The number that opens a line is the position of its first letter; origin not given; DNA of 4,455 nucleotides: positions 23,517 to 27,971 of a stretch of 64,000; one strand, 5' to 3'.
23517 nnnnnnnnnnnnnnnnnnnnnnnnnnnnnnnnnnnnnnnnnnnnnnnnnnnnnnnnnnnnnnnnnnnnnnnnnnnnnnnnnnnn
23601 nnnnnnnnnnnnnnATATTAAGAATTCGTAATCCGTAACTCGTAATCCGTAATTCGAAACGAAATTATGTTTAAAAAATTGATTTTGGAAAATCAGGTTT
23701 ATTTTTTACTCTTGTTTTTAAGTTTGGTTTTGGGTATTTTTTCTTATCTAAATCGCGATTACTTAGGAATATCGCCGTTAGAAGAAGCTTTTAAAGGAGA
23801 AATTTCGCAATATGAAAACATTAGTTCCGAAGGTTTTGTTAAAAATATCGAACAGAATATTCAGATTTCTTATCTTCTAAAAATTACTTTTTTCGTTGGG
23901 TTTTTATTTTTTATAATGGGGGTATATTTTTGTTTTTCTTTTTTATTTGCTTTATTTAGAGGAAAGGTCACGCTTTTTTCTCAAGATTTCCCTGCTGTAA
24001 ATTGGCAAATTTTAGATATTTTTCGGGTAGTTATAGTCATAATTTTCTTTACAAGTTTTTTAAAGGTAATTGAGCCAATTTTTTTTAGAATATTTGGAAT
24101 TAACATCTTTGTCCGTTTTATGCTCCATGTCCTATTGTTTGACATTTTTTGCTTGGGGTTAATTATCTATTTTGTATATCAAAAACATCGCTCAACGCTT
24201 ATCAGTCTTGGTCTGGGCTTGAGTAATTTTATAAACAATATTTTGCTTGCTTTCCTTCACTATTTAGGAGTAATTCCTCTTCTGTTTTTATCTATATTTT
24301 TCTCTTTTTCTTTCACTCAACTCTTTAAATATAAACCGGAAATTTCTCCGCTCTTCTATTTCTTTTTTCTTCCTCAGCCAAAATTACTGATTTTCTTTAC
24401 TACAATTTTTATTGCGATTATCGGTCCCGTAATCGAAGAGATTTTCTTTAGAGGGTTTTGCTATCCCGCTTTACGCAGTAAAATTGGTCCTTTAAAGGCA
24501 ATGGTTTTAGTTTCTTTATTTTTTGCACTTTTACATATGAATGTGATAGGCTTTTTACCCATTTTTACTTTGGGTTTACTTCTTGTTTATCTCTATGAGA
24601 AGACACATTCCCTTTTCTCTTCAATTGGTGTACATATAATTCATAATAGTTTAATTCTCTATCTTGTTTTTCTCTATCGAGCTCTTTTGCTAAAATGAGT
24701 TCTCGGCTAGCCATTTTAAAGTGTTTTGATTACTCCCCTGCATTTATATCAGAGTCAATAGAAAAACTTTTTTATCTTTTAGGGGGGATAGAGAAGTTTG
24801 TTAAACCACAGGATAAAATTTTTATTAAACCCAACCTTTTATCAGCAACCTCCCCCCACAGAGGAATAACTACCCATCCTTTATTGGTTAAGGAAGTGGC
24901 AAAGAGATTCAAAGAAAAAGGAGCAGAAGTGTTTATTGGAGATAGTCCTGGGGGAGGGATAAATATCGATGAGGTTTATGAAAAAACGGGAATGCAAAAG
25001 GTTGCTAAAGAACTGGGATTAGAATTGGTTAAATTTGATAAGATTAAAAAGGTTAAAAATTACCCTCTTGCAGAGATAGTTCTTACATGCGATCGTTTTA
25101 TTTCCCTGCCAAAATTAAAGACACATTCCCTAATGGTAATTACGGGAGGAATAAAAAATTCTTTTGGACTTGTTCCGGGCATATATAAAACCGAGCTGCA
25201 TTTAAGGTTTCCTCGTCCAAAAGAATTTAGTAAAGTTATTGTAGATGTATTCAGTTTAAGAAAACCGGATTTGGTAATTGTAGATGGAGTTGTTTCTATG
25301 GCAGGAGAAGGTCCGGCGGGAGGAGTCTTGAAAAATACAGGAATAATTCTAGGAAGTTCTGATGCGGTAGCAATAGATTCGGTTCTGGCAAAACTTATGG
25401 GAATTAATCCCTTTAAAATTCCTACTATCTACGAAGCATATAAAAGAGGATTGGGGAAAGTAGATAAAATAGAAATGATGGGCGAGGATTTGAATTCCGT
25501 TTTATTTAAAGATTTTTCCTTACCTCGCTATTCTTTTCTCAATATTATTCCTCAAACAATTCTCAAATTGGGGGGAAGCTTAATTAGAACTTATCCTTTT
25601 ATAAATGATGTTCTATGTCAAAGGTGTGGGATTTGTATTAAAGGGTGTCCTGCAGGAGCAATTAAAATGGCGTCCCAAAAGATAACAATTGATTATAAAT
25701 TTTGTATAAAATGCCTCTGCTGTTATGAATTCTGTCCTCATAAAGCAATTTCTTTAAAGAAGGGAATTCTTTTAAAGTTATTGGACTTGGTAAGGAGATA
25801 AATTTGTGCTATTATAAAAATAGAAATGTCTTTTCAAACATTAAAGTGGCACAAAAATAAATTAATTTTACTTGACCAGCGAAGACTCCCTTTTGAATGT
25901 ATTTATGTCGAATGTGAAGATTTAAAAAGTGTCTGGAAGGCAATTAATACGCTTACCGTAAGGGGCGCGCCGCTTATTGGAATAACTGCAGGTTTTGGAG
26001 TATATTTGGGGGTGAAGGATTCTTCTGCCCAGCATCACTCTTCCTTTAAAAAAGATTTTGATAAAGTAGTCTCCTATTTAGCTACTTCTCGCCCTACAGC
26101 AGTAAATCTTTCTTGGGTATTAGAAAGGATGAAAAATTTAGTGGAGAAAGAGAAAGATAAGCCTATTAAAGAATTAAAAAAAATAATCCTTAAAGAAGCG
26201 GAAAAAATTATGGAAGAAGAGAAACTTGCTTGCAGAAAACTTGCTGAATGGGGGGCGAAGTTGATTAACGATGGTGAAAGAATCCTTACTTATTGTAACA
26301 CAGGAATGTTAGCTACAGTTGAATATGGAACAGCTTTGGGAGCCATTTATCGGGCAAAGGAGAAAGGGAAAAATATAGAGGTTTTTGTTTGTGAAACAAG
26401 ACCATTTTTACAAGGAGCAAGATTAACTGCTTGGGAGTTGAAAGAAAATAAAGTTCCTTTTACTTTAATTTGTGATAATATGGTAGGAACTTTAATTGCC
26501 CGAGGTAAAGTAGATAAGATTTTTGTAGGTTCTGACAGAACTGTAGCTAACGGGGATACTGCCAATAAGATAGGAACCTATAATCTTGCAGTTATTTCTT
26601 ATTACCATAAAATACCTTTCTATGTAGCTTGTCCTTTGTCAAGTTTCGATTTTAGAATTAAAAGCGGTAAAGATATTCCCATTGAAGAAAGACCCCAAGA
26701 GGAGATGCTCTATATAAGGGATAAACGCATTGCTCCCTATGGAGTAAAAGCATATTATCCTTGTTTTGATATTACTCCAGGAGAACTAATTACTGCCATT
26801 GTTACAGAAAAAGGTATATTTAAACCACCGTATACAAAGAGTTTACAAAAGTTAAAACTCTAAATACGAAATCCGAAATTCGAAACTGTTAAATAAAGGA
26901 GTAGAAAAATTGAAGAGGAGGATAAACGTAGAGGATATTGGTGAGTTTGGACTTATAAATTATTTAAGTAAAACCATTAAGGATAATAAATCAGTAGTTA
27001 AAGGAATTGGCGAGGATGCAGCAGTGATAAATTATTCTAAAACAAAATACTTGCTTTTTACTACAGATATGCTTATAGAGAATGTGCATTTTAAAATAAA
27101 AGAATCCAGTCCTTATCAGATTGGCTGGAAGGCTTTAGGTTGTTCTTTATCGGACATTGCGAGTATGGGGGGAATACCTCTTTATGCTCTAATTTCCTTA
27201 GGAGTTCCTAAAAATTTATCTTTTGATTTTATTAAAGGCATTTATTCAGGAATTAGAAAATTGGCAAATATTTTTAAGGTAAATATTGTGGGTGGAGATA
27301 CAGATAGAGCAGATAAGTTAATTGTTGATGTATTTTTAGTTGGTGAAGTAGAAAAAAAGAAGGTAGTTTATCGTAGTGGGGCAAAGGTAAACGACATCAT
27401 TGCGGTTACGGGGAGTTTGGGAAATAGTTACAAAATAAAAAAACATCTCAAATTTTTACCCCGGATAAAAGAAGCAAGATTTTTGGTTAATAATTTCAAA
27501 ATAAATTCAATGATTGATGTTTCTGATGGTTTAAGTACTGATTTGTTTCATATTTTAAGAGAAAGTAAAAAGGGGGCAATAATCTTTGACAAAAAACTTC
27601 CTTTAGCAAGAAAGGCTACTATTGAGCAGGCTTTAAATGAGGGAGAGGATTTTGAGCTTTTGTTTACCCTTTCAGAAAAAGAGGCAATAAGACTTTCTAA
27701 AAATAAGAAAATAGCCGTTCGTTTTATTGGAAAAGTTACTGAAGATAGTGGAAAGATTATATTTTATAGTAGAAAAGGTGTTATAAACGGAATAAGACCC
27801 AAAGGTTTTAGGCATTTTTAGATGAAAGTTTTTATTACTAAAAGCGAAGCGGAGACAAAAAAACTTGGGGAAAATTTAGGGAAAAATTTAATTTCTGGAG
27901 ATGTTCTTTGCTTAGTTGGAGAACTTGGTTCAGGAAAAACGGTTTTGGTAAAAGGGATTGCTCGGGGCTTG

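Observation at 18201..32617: Dispersed intergenic motif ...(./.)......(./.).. recurring after four unrelated genes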

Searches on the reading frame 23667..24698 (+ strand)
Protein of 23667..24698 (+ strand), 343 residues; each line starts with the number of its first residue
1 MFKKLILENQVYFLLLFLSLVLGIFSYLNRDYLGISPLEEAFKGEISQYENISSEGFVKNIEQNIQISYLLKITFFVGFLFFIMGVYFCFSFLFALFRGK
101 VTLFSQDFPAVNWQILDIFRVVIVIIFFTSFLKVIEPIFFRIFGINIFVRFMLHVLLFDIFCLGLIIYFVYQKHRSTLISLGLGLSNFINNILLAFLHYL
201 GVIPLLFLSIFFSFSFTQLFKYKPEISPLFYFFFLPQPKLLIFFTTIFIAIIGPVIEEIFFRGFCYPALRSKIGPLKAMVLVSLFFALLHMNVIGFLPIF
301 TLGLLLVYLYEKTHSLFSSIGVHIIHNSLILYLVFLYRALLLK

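Call 50: find_homologous_proteins(query=window:23667-24698:+, max_evalue=1e-60)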
Query window:23667-24698:+ (343 aa): 8 proteins with E <= 1e-60 among 8000 candidates.
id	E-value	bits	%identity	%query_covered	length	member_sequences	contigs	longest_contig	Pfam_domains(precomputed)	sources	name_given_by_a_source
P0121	4.3e-206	702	100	100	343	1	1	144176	PF02517.22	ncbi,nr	ncbi:MAG: CPBP family intramembrane metalloprotease [Candidatus Omnitrophica bacterium]|nr:CPBP fami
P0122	8.8e-140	484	67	99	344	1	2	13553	PF02517.22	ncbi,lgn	ncbi:MAG: lysostaphin resistance A-like protein [Candidatus Omnitrophota bacterium]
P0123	7.0e-120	419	62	100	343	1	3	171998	PF02517.22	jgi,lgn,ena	-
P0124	4.6e-96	340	51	100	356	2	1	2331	PF02517.22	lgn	-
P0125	4.5e-88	314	47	100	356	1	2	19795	PF02517.22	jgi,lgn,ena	-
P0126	8.7e-87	310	48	100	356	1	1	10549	PF02517.22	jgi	jgi:membrane protease YdiL (CAAX protease family)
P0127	1.0e-82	297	56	79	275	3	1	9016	-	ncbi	ncbi:MAG: hypothetical protein ACK4NT_02040, partial [Candidatus Omnitrophota bacterium]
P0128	3.1e-67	246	43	99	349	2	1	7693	PF02517.22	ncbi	-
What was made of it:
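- Tried and rejected: The CPBP protein search found nothing closer than 67% identity (call 50).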

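Call 68: search_protein_families(library=pfam, proteins=[window:23667-24698:+], max_evalue=0.0001)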
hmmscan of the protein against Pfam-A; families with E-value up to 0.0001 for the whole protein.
window:23667-24698:+ (343 aa): 1 family
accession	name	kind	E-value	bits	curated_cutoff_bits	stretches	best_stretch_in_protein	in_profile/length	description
PF02517.21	Rce1-like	-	3.4e-21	75.8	22.4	1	242-328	4-92/93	Type II CAAX prenyl endopeptidase Rce1-like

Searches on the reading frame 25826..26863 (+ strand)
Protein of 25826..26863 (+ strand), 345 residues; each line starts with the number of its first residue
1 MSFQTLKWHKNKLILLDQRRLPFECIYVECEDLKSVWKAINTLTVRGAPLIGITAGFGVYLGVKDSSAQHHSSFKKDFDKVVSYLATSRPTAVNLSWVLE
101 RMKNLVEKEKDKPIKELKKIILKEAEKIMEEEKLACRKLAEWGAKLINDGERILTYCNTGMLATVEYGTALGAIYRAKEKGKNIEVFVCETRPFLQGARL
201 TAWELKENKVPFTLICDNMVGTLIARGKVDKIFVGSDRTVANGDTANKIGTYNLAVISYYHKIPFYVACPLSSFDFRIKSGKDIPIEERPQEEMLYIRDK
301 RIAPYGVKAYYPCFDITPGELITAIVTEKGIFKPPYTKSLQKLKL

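Call 12: find_encoding_contigs(protein=window:25826-26863:+, flank=10000, max_places=10)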
Protein window:25826-26863:+ (345 aa): no gene with exactly this product is on record in the collection.

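Call 13: find_homologous_proteins(query=window:25826-26863:+, max_evalue=1e-30)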
Query window:25826-26863:+ (345 aa): 8000 proteins with E <= 1e-30 among 8000 candidates; the best 120 are listed.
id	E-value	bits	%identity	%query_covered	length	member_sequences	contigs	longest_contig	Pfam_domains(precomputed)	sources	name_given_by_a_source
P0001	2.4e-231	785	100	100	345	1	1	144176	PF01008.24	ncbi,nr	ncbi:MAG: S-methyl-5-thioribose-1-phosphate isomerase [Candidatus Omnitrophica bacterium]|nr:S-methy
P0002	1.2e-185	635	80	100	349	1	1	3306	PF01008.24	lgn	-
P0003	2.2e-183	627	77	100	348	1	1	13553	PF01008.24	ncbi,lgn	ncbi:MAG: S-methyl-5-thioribose-1-phosphate isomerase [Candidatus Omnitrophota bacterium]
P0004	9.2e-177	605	75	99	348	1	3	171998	PF01008.24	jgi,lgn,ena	-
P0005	6.4e-174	596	75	99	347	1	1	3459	PF01008.24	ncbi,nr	ncbi:MAG: S-methyl-5-thioribose-1-phosphate isomerase [Candidatus Omnitrophica bacterium]|nr:S-methy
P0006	5.0e-170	583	90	84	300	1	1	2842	PF01008.24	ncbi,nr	ncbi:MAG: S-methyl-5-thioribose-1-phosphate isomerase, partial [Candidatus Omnitrophica bacterium]|n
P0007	9.0e-163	559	69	100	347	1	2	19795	PF01008.24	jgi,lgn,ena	-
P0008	2.5e-162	558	68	99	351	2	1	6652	PF01008.24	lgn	-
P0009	3.4e-160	551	69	100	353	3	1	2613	PF01008.24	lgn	-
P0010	8.1e-157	540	66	100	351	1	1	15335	PF01008.24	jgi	jgi:methylthioribose-1-phosphate isomerase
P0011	1.5e-133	463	59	99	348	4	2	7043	PF01008.24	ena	-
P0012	2.3e-133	463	58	99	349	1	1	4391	PF01008.24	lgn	-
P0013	8.0e-132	458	58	99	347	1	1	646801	PF01008.24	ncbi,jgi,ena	ncbi:MAG: S-methyl-5-thioribose-1-phosphate isomerase [Candidatus Omnitrophota bacterium]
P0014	9.8e-131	454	57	99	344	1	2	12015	PF01008.24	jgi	jgi:methylthioribose-1-phosphate isomerase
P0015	1.5e-130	453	58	99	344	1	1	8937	PF01008.24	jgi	-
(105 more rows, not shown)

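Call 14: find_encoding_contigs(protein=P0004, flank=10000, max_places=3)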
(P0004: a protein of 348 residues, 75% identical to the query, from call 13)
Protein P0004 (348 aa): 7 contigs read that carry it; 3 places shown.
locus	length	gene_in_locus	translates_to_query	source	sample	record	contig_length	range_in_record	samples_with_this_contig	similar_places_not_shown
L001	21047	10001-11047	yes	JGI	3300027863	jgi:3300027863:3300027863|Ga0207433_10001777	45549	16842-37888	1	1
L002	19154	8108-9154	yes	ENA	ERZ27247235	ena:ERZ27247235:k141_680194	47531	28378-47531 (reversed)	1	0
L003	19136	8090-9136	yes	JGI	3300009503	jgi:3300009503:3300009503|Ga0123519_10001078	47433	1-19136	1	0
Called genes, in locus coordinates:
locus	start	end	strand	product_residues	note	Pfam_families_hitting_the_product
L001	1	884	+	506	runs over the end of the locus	PF00133:tRNA-synt_1, PF01406:tRNA-synt_1e (weak), PF01921:tRNA-synt_1f (faint), PF09334:tRNA-synt_1g, PF00133:tRNA-synt_1, PF08264:Anticodon_1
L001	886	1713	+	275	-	PF27840:ScmC (faint)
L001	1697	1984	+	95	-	PF05402:PqqD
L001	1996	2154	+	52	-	-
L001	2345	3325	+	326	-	PF00082:Peptidase_S8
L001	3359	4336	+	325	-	PF13424:TPR_12 (faint), PF17874:TPR_MalT (faint), PF00515:TPR_1 (faint), PF07719:TPR_2 (faint), PF13176:TPR_7 (faint)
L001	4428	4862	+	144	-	PF22600:MTPAP-like_central (weak), PF01909:NTP_transf_2, PF18765:Polbeta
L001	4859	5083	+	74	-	PF01934:HepT-like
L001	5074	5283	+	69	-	PF01934:HepT-like, PF08780:NTase_sub_bind (weak)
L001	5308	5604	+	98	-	PF18765:Polbeta, PF01909:NTP_transf_2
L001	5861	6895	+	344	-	PF04055:Radical_SAM, PF13186:SPASM (weak)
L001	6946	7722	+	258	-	PF01026:TatD_DNase, PF04909:Amidohydro_2 (faint)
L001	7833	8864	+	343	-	PF02517:Rce1-like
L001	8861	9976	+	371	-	PF04015:DUF362, PF00037:Fer4 (weak), PF12837:Fer4_6 (faint), PF12838:Fer4_7 (weak), PF13237:Fer4_10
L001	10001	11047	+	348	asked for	PF01008:IF-2B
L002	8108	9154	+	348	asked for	PF01008:IF-2B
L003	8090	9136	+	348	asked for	PF01008:IF-2B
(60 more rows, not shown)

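Call 15: find_encoding_contigs(protein=P0003, flank=10000, max_places=2)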
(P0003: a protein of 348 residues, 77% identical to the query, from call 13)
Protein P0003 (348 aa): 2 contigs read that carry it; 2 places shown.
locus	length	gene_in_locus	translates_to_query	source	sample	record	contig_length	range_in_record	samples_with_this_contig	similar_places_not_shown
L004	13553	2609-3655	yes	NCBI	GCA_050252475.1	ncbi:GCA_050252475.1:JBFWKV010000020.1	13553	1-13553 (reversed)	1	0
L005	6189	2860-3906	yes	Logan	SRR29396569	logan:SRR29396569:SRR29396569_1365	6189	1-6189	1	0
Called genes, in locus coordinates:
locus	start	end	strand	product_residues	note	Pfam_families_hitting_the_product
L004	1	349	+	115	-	?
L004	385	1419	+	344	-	PF02517:Rce1-like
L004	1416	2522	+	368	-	PF04015:DUF362, PF00037:Fer4 (faint), PF12837:Fer4_6 (faint), PF13237:Fer4_10 (weak)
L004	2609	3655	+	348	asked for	PF01008:IF-2B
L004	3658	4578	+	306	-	PF00586:AIRS, PF02769:AIRS_C (weak)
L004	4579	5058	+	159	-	PF02367:TsaE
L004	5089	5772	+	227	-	PF00814:TsaD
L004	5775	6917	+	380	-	PF01168:Ala_racemase_N, PF00842:Ala_racemase_C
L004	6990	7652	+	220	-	PF00730:HhH-GPD, PF00633:HHH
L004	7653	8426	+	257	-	PF00535:Glycos_transf_2, PF10111:Glyco_tranf_2_2 (weak)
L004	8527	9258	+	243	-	PF20260:PUA_4, PF04452:Methyltrans_RNA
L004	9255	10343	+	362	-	PF00365:PFK, PF01513:NAD_kinase (weak)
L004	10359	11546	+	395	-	PF00919:UPF0004, PF04055:Radical_SAM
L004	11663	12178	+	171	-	PF02674:Colicin_V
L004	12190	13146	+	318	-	PF01784:DUF34_NIF3 (faint)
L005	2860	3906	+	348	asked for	PF01008:IF-2B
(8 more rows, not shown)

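Call 16: find_encoding_contigs(protein=P0001, flank=10000, max_places=2)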
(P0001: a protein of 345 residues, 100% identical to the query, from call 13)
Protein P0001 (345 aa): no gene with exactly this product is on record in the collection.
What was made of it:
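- Tried and rejected: The proteins are not on record for contig retrieval (calls 12, 16), so the rest of the 144-kb contig could not be scanned.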

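Call 46: find_encoding_contigs(protein=P0006, flank=10000, max_places=2)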
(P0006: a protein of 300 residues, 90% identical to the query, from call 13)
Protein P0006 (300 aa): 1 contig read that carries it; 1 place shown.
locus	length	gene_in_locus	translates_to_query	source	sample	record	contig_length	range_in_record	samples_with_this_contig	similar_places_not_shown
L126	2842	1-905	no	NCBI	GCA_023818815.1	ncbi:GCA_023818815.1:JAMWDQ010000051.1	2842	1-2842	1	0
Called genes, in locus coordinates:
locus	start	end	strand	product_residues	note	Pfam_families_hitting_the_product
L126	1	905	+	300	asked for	PF01008:IF-2B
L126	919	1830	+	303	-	PF00586:AIRS, PF02769:AIRS_C (weak)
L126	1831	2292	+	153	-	PF02367:TsaE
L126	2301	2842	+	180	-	PF00814:TsaD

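Call 47: find_encoding_contigs(protein=P0002, flank=10000, max_places=2)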
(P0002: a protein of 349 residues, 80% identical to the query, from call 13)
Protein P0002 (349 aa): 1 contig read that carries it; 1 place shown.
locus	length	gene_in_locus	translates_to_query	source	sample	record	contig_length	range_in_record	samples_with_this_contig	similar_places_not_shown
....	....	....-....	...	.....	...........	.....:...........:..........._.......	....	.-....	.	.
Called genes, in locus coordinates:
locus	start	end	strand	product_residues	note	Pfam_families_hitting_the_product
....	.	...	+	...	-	?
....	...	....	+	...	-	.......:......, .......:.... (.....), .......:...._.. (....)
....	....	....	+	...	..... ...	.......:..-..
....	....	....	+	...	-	?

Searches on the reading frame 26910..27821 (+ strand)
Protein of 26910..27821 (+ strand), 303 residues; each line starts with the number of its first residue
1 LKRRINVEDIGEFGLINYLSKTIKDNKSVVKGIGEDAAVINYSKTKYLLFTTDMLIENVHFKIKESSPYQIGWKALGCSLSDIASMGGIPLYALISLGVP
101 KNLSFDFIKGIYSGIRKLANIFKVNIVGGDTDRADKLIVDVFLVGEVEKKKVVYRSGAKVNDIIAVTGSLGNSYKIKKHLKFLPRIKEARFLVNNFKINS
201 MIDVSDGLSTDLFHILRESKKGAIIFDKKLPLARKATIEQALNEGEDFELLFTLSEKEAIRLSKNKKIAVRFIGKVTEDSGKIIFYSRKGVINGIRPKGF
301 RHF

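Call 68: search_protein_families(library=pfam, proteins=[window:26910-27821:+], max_evalue=0.0001)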
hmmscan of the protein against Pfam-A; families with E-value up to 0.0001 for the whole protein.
window:26910-27821:+ (303 aa): 2 families
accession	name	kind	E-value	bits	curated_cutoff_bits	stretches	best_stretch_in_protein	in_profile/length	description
PF00586.29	AIRS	-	5.3e-29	101.3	24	1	34-147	1-112/112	AIR synthase related protein, N-terminal domain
PF02769.27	AIRS_C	-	6.8e-08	33.3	23.1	1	173-284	35-153/156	AIR synthase related protein, C-terminal domain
